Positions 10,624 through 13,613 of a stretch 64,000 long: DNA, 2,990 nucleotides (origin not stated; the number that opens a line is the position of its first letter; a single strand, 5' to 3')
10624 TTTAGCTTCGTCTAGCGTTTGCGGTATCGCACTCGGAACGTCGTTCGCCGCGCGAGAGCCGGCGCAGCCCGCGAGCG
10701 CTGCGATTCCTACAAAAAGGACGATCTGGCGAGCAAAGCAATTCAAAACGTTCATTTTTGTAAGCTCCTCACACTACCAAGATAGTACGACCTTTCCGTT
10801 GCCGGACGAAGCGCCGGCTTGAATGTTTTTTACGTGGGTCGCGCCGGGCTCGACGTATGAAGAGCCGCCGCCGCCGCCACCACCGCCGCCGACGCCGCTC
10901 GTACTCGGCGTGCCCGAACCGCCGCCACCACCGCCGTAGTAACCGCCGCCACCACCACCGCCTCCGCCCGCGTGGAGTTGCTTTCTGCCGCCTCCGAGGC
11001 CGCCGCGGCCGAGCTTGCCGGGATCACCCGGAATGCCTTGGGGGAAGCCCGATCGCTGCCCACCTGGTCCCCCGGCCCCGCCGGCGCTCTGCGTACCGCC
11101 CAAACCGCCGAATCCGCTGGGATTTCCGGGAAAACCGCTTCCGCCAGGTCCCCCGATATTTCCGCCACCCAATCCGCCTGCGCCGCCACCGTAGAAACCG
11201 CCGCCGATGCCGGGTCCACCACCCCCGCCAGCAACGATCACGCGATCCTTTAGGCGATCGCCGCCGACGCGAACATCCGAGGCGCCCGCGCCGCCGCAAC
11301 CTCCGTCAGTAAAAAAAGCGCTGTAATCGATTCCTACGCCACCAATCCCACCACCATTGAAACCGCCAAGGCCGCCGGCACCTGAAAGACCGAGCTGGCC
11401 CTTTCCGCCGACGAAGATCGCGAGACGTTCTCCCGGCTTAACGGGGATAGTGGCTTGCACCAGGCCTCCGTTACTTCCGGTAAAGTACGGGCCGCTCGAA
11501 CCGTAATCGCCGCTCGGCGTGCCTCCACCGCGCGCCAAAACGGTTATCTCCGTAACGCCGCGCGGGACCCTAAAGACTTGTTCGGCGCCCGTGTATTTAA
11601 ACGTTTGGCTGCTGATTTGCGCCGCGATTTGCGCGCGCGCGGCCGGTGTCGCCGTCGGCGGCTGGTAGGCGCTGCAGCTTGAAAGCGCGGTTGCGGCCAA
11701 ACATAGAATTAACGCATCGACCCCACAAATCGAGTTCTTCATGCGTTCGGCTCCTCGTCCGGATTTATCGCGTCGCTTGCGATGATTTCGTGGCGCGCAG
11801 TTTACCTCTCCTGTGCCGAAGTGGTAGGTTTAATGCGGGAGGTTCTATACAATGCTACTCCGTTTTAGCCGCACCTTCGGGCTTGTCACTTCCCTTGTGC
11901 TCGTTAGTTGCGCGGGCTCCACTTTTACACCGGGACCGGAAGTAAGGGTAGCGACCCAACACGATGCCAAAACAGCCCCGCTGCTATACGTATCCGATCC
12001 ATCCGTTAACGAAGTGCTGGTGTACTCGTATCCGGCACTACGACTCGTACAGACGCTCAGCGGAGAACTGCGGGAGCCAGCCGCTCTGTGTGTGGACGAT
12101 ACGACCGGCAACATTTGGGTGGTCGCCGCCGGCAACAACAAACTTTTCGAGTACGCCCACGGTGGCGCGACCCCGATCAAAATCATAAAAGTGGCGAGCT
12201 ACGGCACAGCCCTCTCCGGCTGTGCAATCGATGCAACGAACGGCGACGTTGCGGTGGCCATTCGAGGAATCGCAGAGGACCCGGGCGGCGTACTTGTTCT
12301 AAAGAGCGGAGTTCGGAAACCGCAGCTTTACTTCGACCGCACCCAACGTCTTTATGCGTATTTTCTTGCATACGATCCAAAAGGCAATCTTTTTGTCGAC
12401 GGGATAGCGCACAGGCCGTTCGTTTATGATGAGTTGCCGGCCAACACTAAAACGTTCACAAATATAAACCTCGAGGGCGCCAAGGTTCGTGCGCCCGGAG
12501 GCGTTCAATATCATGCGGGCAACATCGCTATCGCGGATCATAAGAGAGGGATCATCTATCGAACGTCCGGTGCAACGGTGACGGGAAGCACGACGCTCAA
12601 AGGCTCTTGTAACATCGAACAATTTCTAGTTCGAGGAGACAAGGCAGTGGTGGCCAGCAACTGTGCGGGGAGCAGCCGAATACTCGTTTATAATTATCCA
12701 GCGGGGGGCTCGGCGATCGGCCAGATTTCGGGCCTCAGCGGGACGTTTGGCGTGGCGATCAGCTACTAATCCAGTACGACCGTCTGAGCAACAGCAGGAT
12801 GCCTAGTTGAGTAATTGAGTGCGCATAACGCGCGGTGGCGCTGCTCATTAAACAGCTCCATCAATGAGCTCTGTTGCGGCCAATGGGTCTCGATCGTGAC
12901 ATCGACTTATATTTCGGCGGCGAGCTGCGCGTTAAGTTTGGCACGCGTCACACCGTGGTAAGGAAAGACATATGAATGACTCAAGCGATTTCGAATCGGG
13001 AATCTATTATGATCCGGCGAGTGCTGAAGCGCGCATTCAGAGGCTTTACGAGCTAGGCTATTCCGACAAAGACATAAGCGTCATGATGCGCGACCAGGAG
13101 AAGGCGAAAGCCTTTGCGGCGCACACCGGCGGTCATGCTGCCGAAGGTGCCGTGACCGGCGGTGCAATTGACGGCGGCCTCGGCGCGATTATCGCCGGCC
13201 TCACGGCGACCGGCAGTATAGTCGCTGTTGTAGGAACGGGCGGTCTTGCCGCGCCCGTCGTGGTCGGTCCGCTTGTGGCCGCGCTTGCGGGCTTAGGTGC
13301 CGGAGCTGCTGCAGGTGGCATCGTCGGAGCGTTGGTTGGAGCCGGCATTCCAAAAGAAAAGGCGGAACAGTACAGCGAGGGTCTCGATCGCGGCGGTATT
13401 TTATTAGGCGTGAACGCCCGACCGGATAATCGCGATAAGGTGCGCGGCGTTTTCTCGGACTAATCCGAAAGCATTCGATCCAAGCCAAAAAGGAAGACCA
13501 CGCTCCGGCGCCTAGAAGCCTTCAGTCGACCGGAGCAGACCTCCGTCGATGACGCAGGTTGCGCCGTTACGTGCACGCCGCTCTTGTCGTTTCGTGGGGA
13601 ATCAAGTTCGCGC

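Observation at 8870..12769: Cell-surface cluster: three paralogous propeller-like lipoproteins arranged around a glycine-rich lipoprotein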

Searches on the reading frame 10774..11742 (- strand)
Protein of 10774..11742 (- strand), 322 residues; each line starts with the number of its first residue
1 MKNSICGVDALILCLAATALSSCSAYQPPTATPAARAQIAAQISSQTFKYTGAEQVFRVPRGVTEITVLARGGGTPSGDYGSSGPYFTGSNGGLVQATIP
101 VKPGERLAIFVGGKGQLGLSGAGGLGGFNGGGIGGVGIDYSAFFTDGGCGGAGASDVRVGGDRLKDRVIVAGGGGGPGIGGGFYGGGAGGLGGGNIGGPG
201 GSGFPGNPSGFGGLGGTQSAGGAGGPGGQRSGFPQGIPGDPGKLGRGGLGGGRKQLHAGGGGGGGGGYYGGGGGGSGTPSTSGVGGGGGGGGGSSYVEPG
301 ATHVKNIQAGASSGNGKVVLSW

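Call 3: search_protein_families(library=pfam, proteins=[window:10774-11742:-], max_evalue=1)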
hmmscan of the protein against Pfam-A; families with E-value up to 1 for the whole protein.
window:10774-11742:- (322 aa): 1 family
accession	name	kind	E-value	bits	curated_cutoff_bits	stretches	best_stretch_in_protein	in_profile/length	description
PF12810.13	ALK_LTK_GRD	-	8.4e-12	46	24.5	1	80-301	26-203/243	ALK/LTK, Glycine-rich domain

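Call 4: search_protein_families(library=ncbifam, proteins=[window:10774-11742:-], max_evalue=1)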
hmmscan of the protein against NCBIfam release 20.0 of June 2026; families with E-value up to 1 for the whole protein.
window:10774-11742:- (322 aa): 1 family
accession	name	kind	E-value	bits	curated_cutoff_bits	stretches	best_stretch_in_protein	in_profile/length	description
TIGR03042.1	PS_II_psbQ_bact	equivalog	0.27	11.1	106.9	1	9-45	5-44/142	photosystem II protein PsbQ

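Call 30: find_homologous_proteins(query=window:10774-11742:-)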
Query window:10774-11742:- (322 aa): 3300 proteins with E <= 0.001 among 8000 candidates; the best 120 are listed.
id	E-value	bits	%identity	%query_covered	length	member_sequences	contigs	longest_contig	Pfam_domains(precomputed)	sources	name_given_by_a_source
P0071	2.3e-186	637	100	100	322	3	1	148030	PF12810.14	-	-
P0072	3.9e-142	492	80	100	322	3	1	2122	PF12810.14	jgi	jgi:hypothetical protein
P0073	1.8e-135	470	77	100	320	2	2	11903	PF12810.14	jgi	jgi:hypothetical protein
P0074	6.0e-133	462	78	98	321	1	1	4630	PF12810.14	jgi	jgi:hypothetical protein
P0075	9.5e-133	461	78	97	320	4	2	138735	PF12810.14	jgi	jgi:hypothetical protein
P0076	1.9e-125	437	70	94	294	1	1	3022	PF12810.14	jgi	jgi:hypothetical protein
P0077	3.6e-117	410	70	100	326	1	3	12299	PF12810.14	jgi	jgi:hypothetical protein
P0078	5.3e-108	379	68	100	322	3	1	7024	PF12810.14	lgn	-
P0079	2.0e-103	364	71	91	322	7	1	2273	PF12810.14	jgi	jgi:hypothetical protein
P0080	2.1e-101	358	72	86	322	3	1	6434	PF12810.14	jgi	jgi:hypothetical protein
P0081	5.1e-81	291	63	94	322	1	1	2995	-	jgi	jgi:hypothetical protein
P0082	9.5e-80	287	60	97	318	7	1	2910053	-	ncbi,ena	-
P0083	1.1e-79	286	61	98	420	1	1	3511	PF12810.14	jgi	jgi:hypothetical protein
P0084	5.9e-77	277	58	100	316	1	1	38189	-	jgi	jgi:hypothetical protein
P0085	4.3e-72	261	64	70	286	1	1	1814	PF12810.14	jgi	jgi:Glycine rich protein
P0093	2.6e-65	239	52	96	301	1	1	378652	PF12810.14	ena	-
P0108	2.5e-58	216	58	84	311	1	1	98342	PF12810.14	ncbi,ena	-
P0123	3.7e-53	199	56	87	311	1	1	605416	PF12810.14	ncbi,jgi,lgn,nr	ncbi:MAG TPA: glycine rich domain-containing protein [Candidatus Cybelea sp.]|jgi:hypothetical prote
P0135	1.4e-51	194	48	97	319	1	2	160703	PF12810.14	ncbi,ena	-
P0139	6.1e-51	192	53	86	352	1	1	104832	PF12810.14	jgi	jgi:hypothetical protein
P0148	4.4e-49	186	45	53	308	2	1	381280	PF12810.14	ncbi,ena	-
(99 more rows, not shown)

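Call 32: find_encoding_contigs(protein=P0075, flank=6000, max_places=2)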
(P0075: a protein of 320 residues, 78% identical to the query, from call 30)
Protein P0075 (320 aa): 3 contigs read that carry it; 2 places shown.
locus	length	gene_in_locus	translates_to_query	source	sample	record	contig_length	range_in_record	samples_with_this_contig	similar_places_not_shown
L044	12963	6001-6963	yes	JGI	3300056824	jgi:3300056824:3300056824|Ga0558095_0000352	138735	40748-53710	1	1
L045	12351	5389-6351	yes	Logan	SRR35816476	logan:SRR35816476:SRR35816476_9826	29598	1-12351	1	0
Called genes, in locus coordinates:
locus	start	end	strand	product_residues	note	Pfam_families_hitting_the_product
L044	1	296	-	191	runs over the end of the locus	PF01965:DJ-1_PfpI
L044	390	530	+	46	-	-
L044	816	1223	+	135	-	-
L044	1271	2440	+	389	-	PF01264:Chorismate_synt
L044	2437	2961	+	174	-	PF01202:SKI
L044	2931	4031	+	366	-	PF01761:DHQ_synthase, PF24621:DHQS_C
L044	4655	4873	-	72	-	-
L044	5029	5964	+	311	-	-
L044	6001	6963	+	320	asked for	PF12810:ALK_LTK_GRD (weak)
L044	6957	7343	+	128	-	-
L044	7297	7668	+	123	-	-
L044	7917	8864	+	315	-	PF01436:NHL (faint), PF06739:SBBP (faint)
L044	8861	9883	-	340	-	PF08450:SGL (faint), PF06739:SBBP (faint), PF20067:SSL_N (faint), PF01436:NHL (faint)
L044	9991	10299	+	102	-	-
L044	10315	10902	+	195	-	PF20628:Dyp_perox_C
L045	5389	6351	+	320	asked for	PF12810:ALK_LTK_GRD (weak)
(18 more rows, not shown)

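Call 33: find_encoding_contigs(protein=P0082, flank=6000, max_places=2)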
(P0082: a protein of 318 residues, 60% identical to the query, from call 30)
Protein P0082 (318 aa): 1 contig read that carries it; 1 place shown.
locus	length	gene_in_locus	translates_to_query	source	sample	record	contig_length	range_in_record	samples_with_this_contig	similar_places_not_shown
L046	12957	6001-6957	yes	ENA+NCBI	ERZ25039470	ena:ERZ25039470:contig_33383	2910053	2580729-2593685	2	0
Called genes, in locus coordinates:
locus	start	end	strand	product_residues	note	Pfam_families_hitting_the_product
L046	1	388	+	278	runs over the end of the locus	PF00171:Aldedh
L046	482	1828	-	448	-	PF13520:AA_permease_2, PF00324:AA_permease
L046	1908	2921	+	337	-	PF04536:TPM_phosphatase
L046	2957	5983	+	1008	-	PF02012:BNR (faint), PF15902:Sortilin-Vps10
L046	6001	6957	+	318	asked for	-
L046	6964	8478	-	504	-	PF00450:Peptidase_S10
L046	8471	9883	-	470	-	PF00450:Peptidase_S10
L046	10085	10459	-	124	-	PF03551:PadR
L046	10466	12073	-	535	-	PF00501:AMP-binding, PF23562:AMP-binding_C_3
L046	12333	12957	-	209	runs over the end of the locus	PF10531:SLBB, PF12836:HHH_3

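Call 34: find_encoding_contigs(protein=P0093, flank=6000, max_places=2)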
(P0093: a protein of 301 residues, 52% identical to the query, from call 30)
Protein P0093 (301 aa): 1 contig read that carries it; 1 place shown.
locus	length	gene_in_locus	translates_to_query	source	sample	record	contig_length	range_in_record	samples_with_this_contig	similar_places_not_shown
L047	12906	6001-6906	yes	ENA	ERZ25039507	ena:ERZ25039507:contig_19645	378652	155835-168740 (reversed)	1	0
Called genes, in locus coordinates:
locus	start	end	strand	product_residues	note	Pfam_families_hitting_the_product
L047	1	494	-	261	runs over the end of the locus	PF02678:Pirin, PF07883:Cupin_2 (faint), PF17954:Pirin_C_2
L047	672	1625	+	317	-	-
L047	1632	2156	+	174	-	PF07732:Cu-oxidase_3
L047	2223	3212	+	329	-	PF00394:Cu-oxidase (faint), PF07731:Cu-oxidase_2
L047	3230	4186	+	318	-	PF01436:NHL (faint)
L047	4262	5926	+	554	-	PF00027:cNMP_binding, PF01946:Thi4 (weak), PF01266:DAO (faint), PF03486:HI0933_like (faint), PF07992:Pyr_redox_2, PF12831:FAD_oxidored (weak), PF13738:Pyr_redox_3, PF00070:Pyr_redox, +1 more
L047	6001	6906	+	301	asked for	PF12810:ALK_LTK_GRD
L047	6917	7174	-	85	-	-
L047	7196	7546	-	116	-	PF02148:zf-UBP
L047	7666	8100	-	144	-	-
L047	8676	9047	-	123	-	PF04020:Phage_holin_4_2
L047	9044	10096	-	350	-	PF22920:UvrC_RNaseH, PF08459:UvrC_RNaseH_dom, PF14520:HHH_5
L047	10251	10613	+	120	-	-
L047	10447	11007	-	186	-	PF01541:GIY-YIG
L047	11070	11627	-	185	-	-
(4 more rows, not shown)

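Call 41: search_solved_structures(query=A3, max_evalue=0.01, show_alignments=1)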
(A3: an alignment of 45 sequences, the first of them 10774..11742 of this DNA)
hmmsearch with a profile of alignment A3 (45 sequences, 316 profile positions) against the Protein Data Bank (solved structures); distinct sequences matched with E-value up to 0.01: 0.

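Call 47: predict_structure(alignment_id=A3)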
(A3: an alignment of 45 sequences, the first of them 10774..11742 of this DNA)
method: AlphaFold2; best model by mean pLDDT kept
length: 322 residues; sequences in the alignment: 45
mean_pLDDT: 84.6   pTM: 0.80
mean pLDDT of the five models: 84.6, 81.0, 78.6, 78.5, 77.8
residues with pLDDT >= 90: 199; 70-90: 58; 50-70: 26; < 50: 39
segments of 3 or more residues with pLDDT < 50: 1-39
pLDDT, mean of each block of 10 residues (from residue 1): 37 39 43 47 89 97 96 92 79 97 96 93 95 87 72 96 91 93 79 95 73 96 93 91 98 84 98 90 82 97 96 95 96
secondary structure, 60 per line:
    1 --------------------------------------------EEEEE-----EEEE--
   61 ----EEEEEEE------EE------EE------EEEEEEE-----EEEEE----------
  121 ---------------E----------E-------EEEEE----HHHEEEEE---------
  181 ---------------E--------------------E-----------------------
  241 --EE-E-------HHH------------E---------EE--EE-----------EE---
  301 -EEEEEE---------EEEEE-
elements in order: E45-49 E55-58 E65-71 E94-100 E106-110 E155-159 E167-171 E302-307 E317-321

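Call 50: fold_search(model_id=the predicted structure, library=pdb)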
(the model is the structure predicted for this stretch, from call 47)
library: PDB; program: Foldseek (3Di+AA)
matches with E <= 10: 90; with E <= 0.001: 21
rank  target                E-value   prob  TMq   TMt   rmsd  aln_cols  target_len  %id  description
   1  7mzy_B                1.7e-06  1.00  0.40  0.43  11.1       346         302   19  Anaplastic lymphoma kinase (ALK) extracellular fragment of ligand binding region 673-986 (released 2021-11-24)
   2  7nx1                  1.9e-06  1.00  0.37  0.43  10.0       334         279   21  TG domain of LTK (released 2021-10-27)
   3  7nx4                  3.4e-06  1.00  0.35  0.32  11.2       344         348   16  Crystal structure of the TG and EGF-like domains of ALK (released 2021-10-27)
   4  7n00_A                3.8e-06  1.00  0.39  0.36   9.6       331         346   18  Anaplastic lymphoma kinase (ALK) extracellular fragment of ligand binding region 648-1025 in complex with AUG-alpha (released 2021-11-24)
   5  7nx0_B                4.4e-06  1.00  0.37  0.39  10.6       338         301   20  LTK:ALKAL1 complex stabilized by a Nanobody (released 2021-10-27)
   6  9g5i_B                4.8e-06  1.00  0.39  0.36  10.5       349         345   16  Cryo-EM structure of a 2:1 ALK:ALKAL2 complex obtained after re-processing of EMPIAR-10930 data (released 2025-03-12)
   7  7mzy_A                6.3e-06  1.00  0.41  0.43   9.7       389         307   16  Anaplastic lymphoma kinase (ALK) extracellular fragment of ligand binding region 673-986 (released 2021-11-24)
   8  7lrz                  6.6e-06  1.00  0.39  0.41  10.0       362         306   17  Structure of the Human ALK GRD (released 2021-11-24)
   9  7nx0_C                7.0e-06  1.00  0.38  0.41  10.6       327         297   21  LTK:ALKAL1 complex stabilized by a Nanobody (released 2021-10-27)
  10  7nx3_F                1.2e-05  1.00  0.39  0.43  10.4       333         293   19  Crystal structure of ALK in complex with Fab324 (released 2021-10-27)
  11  7ls0_C                1.3e-05  1.00  0.37  0.34   9.9       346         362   16  Structure of the Human ALK GRD bound to AUG (released 2021-11-24)
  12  7ls0_B                1.5e-05  1.00  0.38  0.34  10.6       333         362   19  Structure of the Human ALK GRD bound to AUG (released 2021-11-24)
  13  7ls0_A                1.6e-05  1.00  0.37  0.33  10.6       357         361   17  Structure of the Human ALK GRD bound to AUG (released 2021-11-24)
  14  7ls0_D                2.0e-05  1.00  0.36  0.33   9.9       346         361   18  Structure of the Human ALK GRD bound to AUG (released 2021-11-24)
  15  7nx3_A                3.6e-05  1.00  0.37  0.40   9.3       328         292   18  Crystal structure of ALK in complex with Fab324 (released 2021-10-27)
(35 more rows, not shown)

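Call 76: search_protein_families(library=phrogs, proteins=[window:10774-11742:-], max_evalue=0.01)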
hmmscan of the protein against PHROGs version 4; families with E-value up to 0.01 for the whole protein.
window:10774-11742:- (322 aa): 5 families
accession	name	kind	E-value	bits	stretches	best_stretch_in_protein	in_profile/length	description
phrog_33719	-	unknown function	8.2e-13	49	1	53-315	8-266/636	-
phrog_5811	-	unknown function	1.5e-07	31.6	1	47-320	8-258/571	-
phrog_1589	-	unknown function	9.6e-05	22.6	1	45-302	4-223/563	-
phrog_7388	-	unknown function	0.00017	21.8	1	45-321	4-215/455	-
phrog_4474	-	unknown function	0.00049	20.6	1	53-116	159-219/407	-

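Call 90: find_encoding_contigs(protein=P0084, flank=4000, max_places=1)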
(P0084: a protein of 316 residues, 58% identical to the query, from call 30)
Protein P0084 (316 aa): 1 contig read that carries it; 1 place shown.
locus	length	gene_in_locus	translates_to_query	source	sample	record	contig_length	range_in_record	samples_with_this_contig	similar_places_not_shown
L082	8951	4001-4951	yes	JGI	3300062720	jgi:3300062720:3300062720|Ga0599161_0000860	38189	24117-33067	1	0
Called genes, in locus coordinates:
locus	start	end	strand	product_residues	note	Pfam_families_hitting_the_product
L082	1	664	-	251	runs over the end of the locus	PF00106:adh_short, PF08659:KR, PF13561:adh_short_C2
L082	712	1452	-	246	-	PF00106:adh_short, PF01370:Epimerase (weak), PF08659:KR, PF23441:SDR, PF13561:adh_short_C2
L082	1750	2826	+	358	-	-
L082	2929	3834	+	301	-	-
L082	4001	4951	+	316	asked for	-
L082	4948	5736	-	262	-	PF00005:ABC_tran, PF13304:AAA_21 (faint)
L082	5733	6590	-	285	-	PF00528:BPD_transp_1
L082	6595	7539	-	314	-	PF00528:BPD_transp_1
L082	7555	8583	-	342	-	PF12849:PBP_like_2, PF01547:SBP_bac_1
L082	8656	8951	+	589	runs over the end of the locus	PF07973:tRNA_SAD, PF00587:tRNA-synt_2b, PF03129:HGTP_anticodon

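Call 91: find_encoding_contigs(protein=P0108, flank=4000, max_places=1)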
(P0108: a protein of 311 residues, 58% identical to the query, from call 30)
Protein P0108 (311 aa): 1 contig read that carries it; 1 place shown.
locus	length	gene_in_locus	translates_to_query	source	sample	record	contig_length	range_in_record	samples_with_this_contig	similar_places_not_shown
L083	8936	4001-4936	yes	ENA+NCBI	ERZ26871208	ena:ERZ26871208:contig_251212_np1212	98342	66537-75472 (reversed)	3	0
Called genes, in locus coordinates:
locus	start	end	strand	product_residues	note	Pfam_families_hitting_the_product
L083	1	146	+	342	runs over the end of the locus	PF10094:DUF2332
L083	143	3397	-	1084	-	PF00176:SNF2-rel_dom, PF04851:ResIII (weak), PF00271:Helicase_C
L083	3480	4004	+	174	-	PF01035:DNA_binding_1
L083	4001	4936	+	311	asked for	PF12810:ALK_LTK_GRD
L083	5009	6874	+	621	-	PF13975:gag-asp_proteas (faint), PF13650:Asp_protease_2, PF17820:PDZ_6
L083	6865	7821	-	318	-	PF00561:Abhydrolase_1, PF12146:Hydrolase_4 (weak)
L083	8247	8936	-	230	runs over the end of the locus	-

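Call 92: find_encoding_contigs(protein=P0123, flank=4000, max_places=1)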
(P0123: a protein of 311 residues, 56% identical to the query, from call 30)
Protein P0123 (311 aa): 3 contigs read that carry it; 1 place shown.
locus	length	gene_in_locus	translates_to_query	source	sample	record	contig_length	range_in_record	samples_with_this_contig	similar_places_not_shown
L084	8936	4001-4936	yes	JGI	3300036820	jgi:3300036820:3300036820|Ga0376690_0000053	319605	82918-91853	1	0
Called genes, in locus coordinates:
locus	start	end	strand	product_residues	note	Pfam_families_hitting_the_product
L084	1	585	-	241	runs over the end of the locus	PF04536:TPM_phosphatase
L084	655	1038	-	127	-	PF04536:TPM_phosphatase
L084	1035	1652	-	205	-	PF04011:LemA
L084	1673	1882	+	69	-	PF11755:DUF3311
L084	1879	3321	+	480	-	PF00474:SSF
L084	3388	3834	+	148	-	PF22091:DUF6941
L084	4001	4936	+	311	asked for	PF12810:ALK_LTK_GRD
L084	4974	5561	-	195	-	PF13302:Acetyltransf_3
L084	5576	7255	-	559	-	PF13360:PQQ_2, PF01011:PQQ, PF13570:Beta-prop_ACSF4 (faint), PF01011:PQQ, PF13360:PQQ_2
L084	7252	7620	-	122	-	PF13442:Cytochrome_CBB3, PF00034:Cytochrom_C (weak)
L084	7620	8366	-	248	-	PF00034:Cytochrom_C (weak), PF13442:Cytochrome_CBB3 (weak), PF00034:Cytochrom_C (weak), PF13442:Cytochrome_CBB3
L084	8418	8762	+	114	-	PF00034:Cytochrom_C, PF13442:Cytochrome_CBB3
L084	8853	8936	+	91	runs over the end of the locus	PF12779:WXXGXW (weak)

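Call 93: find_encoding_contigs(protein=P0135, flank=4000, max_places=1)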
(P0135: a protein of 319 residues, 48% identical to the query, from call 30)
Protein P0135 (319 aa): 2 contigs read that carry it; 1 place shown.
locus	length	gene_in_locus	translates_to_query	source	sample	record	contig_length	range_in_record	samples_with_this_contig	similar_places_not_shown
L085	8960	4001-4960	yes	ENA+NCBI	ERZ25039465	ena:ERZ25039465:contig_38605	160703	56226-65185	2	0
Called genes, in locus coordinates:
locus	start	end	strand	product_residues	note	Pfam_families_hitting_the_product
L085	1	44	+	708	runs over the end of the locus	PF07969:Amidohydro_3 (faint), PF01979:Amidohydro_1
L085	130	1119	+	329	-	PF00135:COesterase (weak), PF20434:BD-FAE, PF07859:Abhydrolase_3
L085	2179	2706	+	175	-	-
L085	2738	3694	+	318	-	-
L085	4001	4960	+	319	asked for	PF12810:ALK_LTK_GRD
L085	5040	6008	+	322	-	-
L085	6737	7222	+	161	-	-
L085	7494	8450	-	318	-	PF01548:DEDD_Tnp_IS110, PF02371:Transposase_20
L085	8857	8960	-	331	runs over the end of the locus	-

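Call 94: find_encoding_contigs(protein=P0139, flank=4000, max_places=1)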
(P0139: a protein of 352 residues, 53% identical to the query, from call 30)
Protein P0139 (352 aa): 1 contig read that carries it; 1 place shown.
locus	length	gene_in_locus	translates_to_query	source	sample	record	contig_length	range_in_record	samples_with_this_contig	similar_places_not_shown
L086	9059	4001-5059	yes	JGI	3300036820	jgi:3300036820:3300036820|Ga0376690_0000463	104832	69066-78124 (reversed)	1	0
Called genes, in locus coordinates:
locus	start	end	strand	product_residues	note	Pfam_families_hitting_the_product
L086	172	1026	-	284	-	-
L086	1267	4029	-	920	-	PF13191:AAA_16, PF00196:GerE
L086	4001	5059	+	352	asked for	PF12810:ALK_LTK_GRD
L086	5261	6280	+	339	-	PF13480:Acetyltransf_6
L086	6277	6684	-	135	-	-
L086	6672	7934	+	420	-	-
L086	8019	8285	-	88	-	-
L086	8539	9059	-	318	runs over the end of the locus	PF00702:Hydrolase (weak), PF12710:HAD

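Call 95: find_encoding_contigs(protein=P0148, flank=4000, max_places=1)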
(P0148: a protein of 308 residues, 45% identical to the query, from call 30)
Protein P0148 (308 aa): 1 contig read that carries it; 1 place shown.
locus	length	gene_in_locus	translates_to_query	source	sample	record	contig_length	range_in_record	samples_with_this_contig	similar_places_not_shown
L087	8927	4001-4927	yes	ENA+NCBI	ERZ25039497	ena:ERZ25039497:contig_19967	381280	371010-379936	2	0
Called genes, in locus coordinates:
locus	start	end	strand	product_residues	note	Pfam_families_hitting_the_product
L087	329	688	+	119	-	-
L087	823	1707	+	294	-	-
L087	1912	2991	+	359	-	PF13289:SIR2_2 (faint)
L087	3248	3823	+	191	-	PF18742:DpnII-MboI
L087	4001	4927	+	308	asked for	PF12810:ALK_LTK_GRD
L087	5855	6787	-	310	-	PF01436:NHL (faint), PF10282:Lactonase (faint), PF22807:TrAA12 (faint), PF06739:SBBP (faint)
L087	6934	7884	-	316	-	-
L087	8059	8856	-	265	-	-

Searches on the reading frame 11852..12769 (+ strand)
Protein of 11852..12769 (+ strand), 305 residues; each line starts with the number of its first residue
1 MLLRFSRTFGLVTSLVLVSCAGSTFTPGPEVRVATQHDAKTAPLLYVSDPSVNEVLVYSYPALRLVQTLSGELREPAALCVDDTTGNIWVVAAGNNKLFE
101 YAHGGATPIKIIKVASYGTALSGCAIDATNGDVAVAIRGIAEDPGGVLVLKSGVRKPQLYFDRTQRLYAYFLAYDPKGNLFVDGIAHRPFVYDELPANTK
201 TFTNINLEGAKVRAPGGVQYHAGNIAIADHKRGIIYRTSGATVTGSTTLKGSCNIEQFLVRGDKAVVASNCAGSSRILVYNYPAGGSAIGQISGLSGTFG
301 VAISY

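Call 3: search_protein_families(library=pfam, proteins=[window:11852-12769:+], max_evalue=1)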
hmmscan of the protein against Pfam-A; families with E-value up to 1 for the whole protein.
window:11852-12769:+ (305 aa): 1 family
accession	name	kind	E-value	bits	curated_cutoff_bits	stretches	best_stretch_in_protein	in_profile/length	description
PF01436.27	NHL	-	0.0038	17.6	20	1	73-96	1-23/28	NHL repeat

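Call 4: search_protein_families(library=ncbifam, proteins=[window:11852-12769:+], max_evalue=1)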
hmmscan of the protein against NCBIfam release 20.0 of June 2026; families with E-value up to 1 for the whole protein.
window:11852-12769:+ (305 aa): 1 family
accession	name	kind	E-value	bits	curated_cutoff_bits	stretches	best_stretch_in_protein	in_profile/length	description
NF035926.1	scyF_NHL_VPEP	equivalog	0.016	14.4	350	1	68-102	96-130/376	scytonemin biosynthesis PEP-CTERM protein ScyF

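Call 76: search_protein_families(library=phrogs, proteins=[window:11852-12769:+], max_evalue=0.01)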
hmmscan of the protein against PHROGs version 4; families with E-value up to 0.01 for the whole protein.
window:11852-12769:+ (305 aa): 0 families

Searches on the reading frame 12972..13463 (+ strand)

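Call 3: search_protein_families(library=pfam, proteins=[window:12972-13463:+], max_evalue=1)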
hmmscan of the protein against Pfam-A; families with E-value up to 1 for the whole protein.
window:12972-13463:+ (163 aa): 3 families
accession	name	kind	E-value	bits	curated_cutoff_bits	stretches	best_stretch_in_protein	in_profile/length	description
PF11181.13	YflT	-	7.9e-06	26.7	26.2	1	10-78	4-69/99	Heat induced stress protein YflT domain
PF06897.17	DUF1269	-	0.00029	21.6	26.9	1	91-159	4-73/100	Protein of unknown function (DUF1269)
PF15338.11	TPIP1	-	0.0078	16.7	27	1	15-85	10-76/123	p53-regulated apoptosis-inducing protein 1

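Call 4: search_protein_families(library=ncbifam, proteins=[window:12972-13463:+], max_evalue=1)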
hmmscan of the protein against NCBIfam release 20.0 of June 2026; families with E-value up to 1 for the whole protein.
window:12972-13463:+ (163 aa): 2 families
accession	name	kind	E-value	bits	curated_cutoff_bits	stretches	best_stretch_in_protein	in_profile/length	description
NF051447.1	HblD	equivalog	0.091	11.7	650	1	61-117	234-291/409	hemolysin BL lytic component L1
NF053524.1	thylo_ssl2009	equivalog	0.096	13.4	58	1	106-135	9-38/90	ssl2009 family thylakoid membrane protein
